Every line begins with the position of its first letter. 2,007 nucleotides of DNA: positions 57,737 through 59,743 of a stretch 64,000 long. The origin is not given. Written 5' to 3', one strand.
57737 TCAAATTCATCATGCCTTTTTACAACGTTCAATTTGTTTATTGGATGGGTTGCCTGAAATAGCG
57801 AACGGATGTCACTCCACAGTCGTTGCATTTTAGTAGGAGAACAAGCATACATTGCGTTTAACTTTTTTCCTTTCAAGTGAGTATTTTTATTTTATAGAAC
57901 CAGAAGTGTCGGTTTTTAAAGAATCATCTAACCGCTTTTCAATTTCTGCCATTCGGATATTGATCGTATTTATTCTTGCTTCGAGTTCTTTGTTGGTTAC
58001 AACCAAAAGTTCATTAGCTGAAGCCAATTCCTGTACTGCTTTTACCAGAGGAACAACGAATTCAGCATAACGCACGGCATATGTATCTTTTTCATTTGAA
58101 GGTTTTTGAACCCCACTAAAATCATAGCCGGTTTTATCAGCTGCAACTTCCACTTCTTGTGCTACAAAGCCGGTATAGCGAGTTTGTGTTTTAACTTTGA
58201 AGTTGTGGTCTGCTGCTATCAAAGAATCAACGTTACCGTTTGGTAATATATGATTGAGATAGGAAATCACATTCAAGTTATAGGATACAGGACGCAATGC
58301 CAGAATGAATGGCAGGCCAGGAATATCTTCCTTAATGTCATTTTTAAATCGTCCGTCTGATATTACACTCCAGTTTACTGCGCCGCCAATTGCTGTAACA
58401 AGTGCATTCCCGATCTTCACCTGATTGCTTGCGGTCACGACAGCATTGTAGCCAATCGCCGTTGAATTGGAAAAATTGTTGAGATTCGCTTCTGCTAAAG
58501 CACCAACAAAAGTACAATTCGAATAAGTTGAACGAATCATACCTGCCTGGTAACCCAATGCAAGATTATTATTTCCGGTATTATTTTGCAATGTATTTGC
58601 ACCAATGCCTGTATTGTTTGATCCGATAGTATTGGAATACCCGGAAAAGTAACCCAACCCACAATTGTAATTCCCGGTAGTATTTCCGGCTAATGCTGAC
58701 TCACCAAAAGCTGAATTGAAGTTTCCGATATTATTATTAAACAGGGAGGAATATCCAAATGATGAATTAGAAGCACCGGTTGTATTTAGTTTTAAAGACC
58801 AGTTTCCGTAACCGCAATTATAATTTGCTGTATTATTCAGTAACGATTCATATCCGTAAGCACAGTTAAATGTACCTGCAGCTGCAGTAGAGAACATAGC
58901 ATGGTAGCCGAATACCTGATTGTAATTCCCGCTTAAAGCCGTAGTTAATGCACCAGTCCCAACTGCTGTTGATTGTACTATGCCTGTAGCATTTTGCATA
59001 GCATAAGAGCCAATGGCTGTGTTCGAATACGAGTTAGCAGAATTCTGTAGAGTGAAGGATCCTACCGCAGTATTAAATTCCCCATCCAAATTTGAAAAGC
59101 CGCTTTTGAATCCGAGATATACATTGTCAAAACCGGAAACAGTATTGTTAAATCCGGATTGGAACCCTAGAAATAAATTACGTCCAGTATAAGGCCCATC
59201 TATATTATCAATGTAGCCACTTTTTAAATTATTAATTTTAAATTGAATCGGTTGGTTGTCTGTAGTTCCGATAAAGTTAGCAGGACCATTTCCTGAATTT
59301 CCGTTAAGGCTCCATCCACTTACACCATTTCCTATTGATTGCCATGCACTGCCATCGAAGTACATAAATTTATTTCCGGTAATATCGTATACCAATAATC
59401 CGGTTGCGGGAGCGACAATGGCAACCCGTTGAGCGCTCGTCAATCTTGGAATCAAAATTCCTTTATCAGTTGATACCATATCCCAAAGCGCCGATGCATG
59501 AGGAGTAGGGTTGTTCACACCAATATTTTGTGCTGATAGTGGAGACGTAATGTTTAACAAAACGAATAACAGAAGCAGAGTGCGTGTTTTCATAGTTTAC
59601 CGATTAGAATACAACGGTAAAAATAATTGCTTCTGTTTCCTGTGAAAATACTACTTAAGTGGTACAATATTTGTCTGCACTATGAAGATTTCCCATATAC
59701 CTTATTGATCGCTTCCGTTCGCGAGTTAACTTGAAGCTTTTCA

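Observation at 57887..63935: Locus B: the same fibre/cargo pair split by a dedicated TPR-kinase/LuxR two-component system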

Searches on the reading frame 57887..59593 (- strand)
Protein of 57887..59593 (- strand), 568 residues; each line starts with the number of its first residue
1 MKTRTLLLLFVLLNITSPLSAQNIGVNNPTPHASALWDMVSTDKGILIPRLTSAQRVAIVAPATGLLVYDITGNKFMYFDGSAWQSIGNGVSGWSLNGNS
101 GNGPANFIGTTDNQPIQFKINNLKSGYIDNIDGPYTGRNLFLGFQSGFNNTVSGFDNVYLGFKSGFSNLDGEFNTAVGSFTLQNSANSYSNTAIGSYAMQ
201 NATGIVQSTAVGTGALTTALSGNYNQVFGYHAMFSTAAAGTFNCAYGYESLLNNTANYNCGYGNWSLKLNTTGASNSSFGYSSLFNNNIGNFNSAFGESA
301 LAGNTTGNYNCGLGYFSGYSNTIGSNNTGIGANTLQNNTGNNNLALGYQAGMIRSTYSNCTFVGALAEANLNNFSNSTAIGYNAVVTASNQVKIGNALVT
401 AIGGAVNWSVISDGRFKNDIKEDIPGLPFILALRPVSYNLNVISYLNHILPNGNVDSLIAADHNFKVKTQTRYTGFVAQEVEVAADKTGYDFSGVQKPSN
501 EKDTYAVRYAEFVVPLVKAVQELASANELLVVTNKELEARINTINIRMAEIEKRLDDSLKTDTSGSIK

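Call 3: search_protein_families(library=pfam, proteins=[window:57887-59593:-], max_evalue=0.01)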
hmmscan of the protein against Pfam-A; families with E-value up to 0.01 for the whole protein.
window:57887-59593:- (568 aa): 1 family
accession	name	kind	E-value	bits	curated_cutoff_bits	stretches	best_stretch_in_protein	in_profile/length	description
PF13884.11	Peptidase_S74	-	8.5e-06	26.4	22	1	412-487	1-55/58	Chaperone of endosialidase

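Call 4: search_protein_families(library=ncbifam, proteins=[window:57887-59593:-], max_evalue=0.01)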
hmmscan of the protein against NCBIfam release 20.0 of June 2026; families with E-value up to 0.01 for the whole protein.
window:57887-59593:- (568 aa): 0 families

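Call 32: search_solved_structures(query=window:57887-59593:-, max_evalue=1)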
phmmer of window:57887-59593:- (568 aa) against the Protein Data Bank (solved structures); distinct sequences matched with E-value up to 1: 0.

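Call 36: find_homologous_proteins(query=window:57887-59593:-)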
Query window:57887-59593:- (568 aa): 5200 proteins with E <= 0.001 among 8000 candidates; the best 120 are listed.
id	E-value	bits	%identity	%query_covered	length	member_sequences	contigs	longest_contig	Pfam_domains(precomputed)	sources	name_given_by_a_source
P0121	0.0e+0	1235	99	100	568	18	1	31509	PF26696.1,PF13884.12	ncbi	-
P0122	0.0e+0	1131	90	100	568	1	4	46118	PF26696.1,PF13884.12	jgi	jgi:trimeric autotransporter adhesin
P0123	1.4e-268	911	74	96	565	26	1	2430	PF26696.1,PF13884.12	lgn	-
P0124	4.1e-264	896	73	96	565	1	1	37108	PF26696.1,PF13884.12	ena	-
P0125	1.1e-226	772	65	97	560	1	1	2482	PF26696.1,PF13884.12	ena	-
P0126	2.5e-226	771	66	94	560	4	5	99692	PF26696.1,PF13884.12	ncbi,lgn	-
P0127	4.4e-226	770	64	98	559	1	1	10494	PF26696.1,PF13884.12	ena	-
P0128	8.2e-222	756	64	99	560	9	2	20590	PF26696.1,PF13884.12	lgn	-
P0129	2.2e-217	742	63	97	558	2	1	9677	PF26696.1,PF13884.12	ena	-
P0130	6.8e-216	737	62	98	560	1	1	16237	PF26696.1,PF13884.12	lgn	-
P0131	1.7e-168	580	49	97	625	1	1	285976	PF26696.1,PF13884.12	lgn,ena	-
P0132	3.6e-167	576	46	93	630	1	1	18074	PF26696.1,PF13884.12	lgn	-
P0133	3.8e-167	576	48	95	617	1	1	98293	PF26696.1,PF13884.12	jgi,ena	-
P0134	3.9e-165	569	45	97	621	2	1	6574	PF26696.1,PF13884.12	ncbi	ncbi:MAG: tail fiber domain-containing protein [Bacteroidia bacterium]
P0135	3.2e-163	563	46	96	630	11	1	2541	PF26696.1,PF13884.12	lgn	-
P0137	4.6e-162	559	49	61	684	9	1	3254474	PF26696.1,PF13884.12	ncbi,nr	ncbi:MAG: tail fiber domain-containing protein [Bacteroidota bacterium]|nr:MAG: tail fiber domain-co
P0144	1.8e-157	544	46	92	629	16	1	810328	PF26696.1,PF13884.12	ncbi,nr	ncbi:MAG: tail fiber domain-containing protein [Bacteroidetes bacterium]|nr:tail fiber domain-contai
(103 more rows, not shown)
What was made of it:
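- The fibre has a Sec signal peptide and belongs to a very large chromosomal Bacteroidota family (more than 5200 hits, call 36).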

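Call 40: search_solved_structures(query=A3, max_evalue=1)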
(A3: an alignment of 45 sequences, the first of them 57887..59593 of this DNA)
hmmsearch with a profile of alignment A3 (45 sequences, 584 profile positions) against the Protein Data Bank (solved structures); distinct sequences matched with E-value up to 1: 1.
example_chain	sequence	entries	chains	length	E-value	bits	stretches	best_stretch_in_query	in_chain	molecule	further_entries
5fv8_A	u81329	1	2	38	0.11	13.9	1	547-578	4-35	FOSW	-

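Call 55: predict_structure(alignment_id=A3)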
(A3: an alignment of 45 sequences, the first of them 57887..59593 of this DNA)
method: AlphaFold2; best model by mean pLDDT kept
length: 568 residues; sequences in the alignment: 45
mean_pLDDT: 73.4   pTM: 0.51
mean pLDDT of the five models: 73.4, 72.8, 72.8, 70.7, 69.0
residues with pLDDT >= 90: 46; 70-90: 320; 50-70: 135; < 50: 67
segments of 3 or more residues with pLDDT < 50: 40-45, 91-114, 119-124, 400-409, 564-568
pLDDT, mean of each block of 10 residues (from residue 1): 78 70 54 57 55 88 82 79 72 44 42 50 50 58 70 75 80 88 86 92 90 88 90 81 91 87 88 86 80 85 76 77 76 73 76 63 63 62 58 52 41 64 85 84 72 65 66 81 87 78 71 85 88 88 85 76 47
secondary structure, 60 per line:
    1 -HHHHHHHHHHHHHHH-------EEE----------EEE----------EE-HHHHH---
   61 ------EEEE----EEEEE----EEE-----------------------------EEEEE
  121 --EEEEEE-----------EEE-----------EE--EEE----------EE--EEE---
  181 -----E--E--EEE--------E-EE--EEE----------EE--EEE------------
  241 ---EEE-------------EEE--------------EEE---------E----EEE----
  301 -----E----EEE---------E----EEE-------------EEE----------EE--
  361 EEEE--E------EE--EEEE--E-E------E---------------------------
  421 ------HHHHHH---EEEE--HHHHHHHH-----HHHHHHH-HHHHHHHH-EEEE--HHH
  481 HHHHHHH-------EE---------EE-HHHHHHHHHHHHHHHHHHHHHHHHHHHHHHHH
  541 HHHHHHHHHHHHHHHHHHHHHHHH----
elements in order: H2-16 E24-26 E37-39 H53-57 E67-70 E75-79 E84-86 E116-120 E123-128 E140-142 E158-160 E175-177 E192-194 E209-211 E226-228 E244-246 E260-262 E277-279 E294-296 E311-313 E328-330 E344-346 E361-364 E378-381 H427-432 E436-439 H442-449 H455-461 H463-470 E472-475 H478-487 H509-564
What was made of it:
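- On Peptidase_S74 intramolecular-chaperone fibres: Only a monomer model was available (pLDDT 73, call 55).
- On Trimeric autotransporter adhesin (the name JGI gives to homologues): The C-terminus is S74 plus a long helix (call 55).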

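Call 57: find_encoding_contigs(protein=P0137, flank=8000, max_places=1)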
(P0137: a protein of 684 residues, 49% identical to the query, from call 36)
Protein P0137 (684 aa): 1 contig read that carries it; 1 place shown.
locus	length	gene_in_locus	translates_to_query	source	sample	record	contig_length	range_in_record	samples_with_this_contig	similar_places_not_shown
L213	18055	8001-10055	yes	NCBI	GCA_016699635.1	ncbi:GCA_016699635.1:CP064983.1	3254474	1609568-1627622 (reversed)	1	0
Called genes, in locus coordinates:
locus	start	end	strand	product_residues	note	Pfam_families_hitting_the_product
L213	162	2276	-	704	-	PF09972:DUF2207, PF20990:DUF2207_C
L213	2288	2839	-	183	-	PF04011:LemA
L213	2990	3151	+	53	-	-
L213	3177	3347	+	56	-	-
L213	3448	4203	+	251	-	PF00899:ThiF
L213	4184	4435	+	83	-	-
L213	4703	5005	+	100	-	-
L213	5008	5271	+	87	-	PF02518:HATPase_c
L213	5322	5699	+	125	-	-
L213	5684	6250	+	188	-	PF13424:TPR_12 (faint), PF17874:TPR_MalT (faint)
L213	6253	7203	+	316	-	PF13581:HATPase_c_2 (faint), PF07730:HisKA_3, PF02518:HATPase_c, PF13589:HATPase_c_3 (faint)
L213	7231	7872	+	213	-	PF00072:Response_reg, PF00196:GerE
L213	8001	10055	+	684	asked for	PF26696:PTL_trimer, PF13884:Peptidase_S74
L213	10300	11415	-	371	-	PF13439:Glyco_transf_4, PF13477:Glyco_trans_4_2 (weak), PF00534:Glycos_transf_1, PF13692:Glyco_trans_1_4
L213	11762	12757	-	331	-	PF00108:Thiolase_N (weak), PF08545:ACP_syn_III, PF08541:ACP_syn_III_C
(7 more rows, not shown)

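Call 58: find_encoding_contigs(protein=P0144, flank=8000, max_places=1)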
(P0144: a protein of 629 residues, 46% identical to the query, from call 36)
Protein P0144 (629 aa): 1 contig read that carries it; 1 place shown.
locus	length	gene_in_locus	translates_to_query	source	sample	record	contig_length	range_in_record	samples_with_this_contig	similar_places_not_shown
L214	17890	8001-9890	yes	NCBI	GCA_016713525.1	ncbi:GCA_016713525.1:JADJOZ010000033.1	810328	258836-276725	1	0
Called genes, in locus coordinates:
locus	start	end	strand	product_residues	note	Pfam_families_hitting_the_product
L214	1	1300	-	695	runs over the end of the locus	PF05572:Peptidase_M43, PF00801:PKD, PF18911:PKD_4, PF13860:FlgD_ig (faint), PF18962:Por_Secre_tail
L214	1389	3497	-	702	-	PF05572:Peptidase_M43, PF18911:PKD_4, PF00801:PKD, PF18962:Por_Secre_tail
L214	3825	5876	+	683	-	PF18962:Por_Secre_tail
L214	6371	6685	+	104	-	-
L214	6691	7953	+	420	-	PF18962:Por_Secre_tail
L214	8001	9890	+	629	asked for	PF26696:PTL_trimer, PF13884:Peptidase_S74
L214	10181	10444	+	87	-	-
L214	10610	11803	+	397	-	PF10282:Lactonase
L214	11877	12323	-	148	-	PF13576:Pentapeptide_3 (faint), PF13599:Pentapeptide_4, PF23894:LD_SV2 (faint), PF13599:Pentapeptide_4, PF00805:Pentapeptide (weak)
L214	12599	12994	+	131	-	-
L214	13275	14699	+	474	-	PF00753:Lactamase_B, PF00581:Rhodanese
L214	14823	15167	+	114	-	-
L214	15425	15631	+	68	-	PF19628:DUF6132 (weak)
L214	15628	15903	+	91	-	PF00581:Rhodanese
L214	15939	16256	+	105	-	PF00581:Rhodanese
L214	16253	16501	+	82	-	-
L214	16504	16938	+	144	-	PF02566:OsmC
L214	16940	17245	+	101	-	PF00085:Thioredoxin, PF13098:Thioredoxin_2, PF13728:TraF (weak), PF13905:Thioredoxin_8 (faint)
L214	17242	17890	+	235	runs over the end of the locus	PF13905:Thioredoxin_8 (faint), PF00581:Rhodanese, PF00085:Thioredoxin, PF13098:Thioredoxin_2 (weak)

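Call 62: search_protein_families(library=pfam, proteins=[L214:6691-7953:+], max_evalue=0.01)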
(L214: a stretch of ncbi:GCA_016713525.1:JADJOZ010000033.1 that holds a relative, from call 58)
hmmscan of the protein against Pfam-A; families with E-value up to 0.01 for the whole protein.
L214:6691-7953:+ (420 aa): 2 families
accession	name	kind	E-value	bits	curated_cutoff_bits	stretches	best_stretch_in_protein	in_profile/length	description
PF18962.6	Por_Secre_tail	-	1.1e-09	38.9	27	1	343-406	1-63/75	Secretion system C-terminal sorting domain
PF11589.14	DUF3244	-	0.0027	18.1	25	1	355-406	32-84/96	Domain of unknown function (DUF3244)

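Call 64: fold_search(model_id=the predicted structure, library=pdb)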
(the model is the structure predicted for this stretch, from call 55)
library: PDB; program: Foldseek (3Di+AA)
matches with E <= 10: 128; with E <= 0.001: 0
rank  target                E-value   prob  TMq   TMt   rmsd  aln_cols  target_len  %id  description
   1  7dc3_B                6.2e-02  1.00  0.17  0.61   5.4       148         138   19  Crystal structure of the MyRF ICA domain (released 2021-08-25)
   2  7dc3_C                1.1e-01  1.00  0.16  0.59   5.6       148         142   19  Crystal structure of the MyRF ICA domain (released 2021-08-25)
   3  7dc3_A                1.3e-01  1.00  0.16  0.55   6.2       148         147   18  Crystal structure of the MyRF ICA domain (released 2021-08-25)
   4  4xle_A                1.3e-01  0.11  0.11  0.10  14.5       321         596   12  Tailspike protein double mutant D339N/E372A of E. coli bacteriophage HK620 in complex with hexasaccharide (released 2016-01-20)
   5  2x6x_A                1.7e-01  0.10  0.11  0.10  14.5       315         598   11  Tailspike protein mutant D339N of E.coli bacteriophage HK620 in complex with hexasaccharide (released 2011-03-02)
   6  9j4l_A                1.8e-01  0.09  0.10  0.12  11.8       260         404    8  Crystal structure of GH9l Inulin fructotransferases (IFTase) (released 2024-09-04)
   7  4xkw_A                2.0e-01  0.11  0.11  0.11  14.2       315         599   11  Tailspike protein mutant D339N of E. coli bacteriophage HK620 in complex with pentasaccharide (released 2016-01-20)
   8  5zru_A                2.0e-01  0.09  0.10  0.10  12.9       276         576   12  Crystal structure of Agl-KA catalytic domain (released 2019-10-23)
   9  2x85_A                2.2e-01  0.11  0.12  0.12  13.9       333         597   10  Tailspike protein of E. coli bacteriophage HK620 in complex with hexasaccharide (released 2011-03-23)
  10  2vji                  2.6e-01  0.10  0.11  0.11  13.8       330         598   10  Tailspike protein of E.coli bacteriophage HK620 (released 2008-07-01)
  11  4xqf                  2.8e-01  0.13  0.12  0.12  13.4       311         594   11  Tailspike protein mutant E372Q (delta D470/N471) of E. coli bacteriophage HK620 (released 2016-01-27)
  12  2x6y_A                2.8e-01  0.08  0.11  0.10  14.4       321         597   11  Tailspike protein mutant D339A of E.coli bacteriophage HK620 in complex with hexasaccharide (released 2011-03-02)
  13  3gud_B                3.0e-01  0.99  0.13  0.54   8.5       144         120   14  Crystal structure of a novel intramolecular chaperon (released 2010-02-02)
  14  2x3h_A                3.0e-01  0.10  0.12  0.13  12.6       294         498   13  COLIPHAGE K5A LYASE (released 2010-06-02)
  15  4xlc                  3.0e-01  0.09  0.11  0.11  14.6       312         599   12  Tailspike protein double mutant D339N/E372A of E. coli bacteriophage HK620 (released 2016-01-20)
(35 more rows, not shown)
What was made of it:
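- On Peptidase_S74 intramolecular-chaperone fibres: The fold matches the MyRF ICA domain and 3GUD (TM 0.54-0.61), and more weakly 3GW6 (TM 0.23-0.26) (call 64).
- Closest known: Phage endosialidase and tail-spike proteins with a C-terminal intramolecular chaperone. Same: The fold matches the MyRF ICA domain (TM 0.55-0.61) and 3GUD (TM 0.54), and more weakly 3GW6 (TM 0.23-0.26) (call 64).
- The S74 domain is a phage-type intramolecular chaperone (calls 3, 64).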

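Call 85: search_protein_families(library=phrogs, proteins=[window:57887-59593:-], max_evalue=0.001)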
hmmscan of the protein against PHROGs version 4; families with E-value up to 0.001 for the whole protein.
window:57887-59593:- (568 aa): 4 families
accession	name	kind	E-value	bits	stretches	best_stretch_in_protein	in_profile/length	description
phrog_4636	-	tail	9.4e-54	184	2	374-546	594-760/763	tail spike protein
phrog_23837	-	head and packaging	4e-29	102.8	1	207-527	194-499/507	virion structural protein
phrog_6002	-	head and packaging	1.1e-24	87.2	2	138-240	701-802/1183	virion structural protein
phrog_9708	-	unknown function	2.3e-11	44.3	1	266-536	35-315/318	-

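Call 86: search_protein_families(library=padloc, proteins=[window:57887-59593:-], max_evalue=0.001)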
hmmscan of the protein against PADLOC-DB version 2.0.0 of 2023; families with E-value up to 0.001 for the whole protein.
window:57887-59593:- (568 aa): 0 families
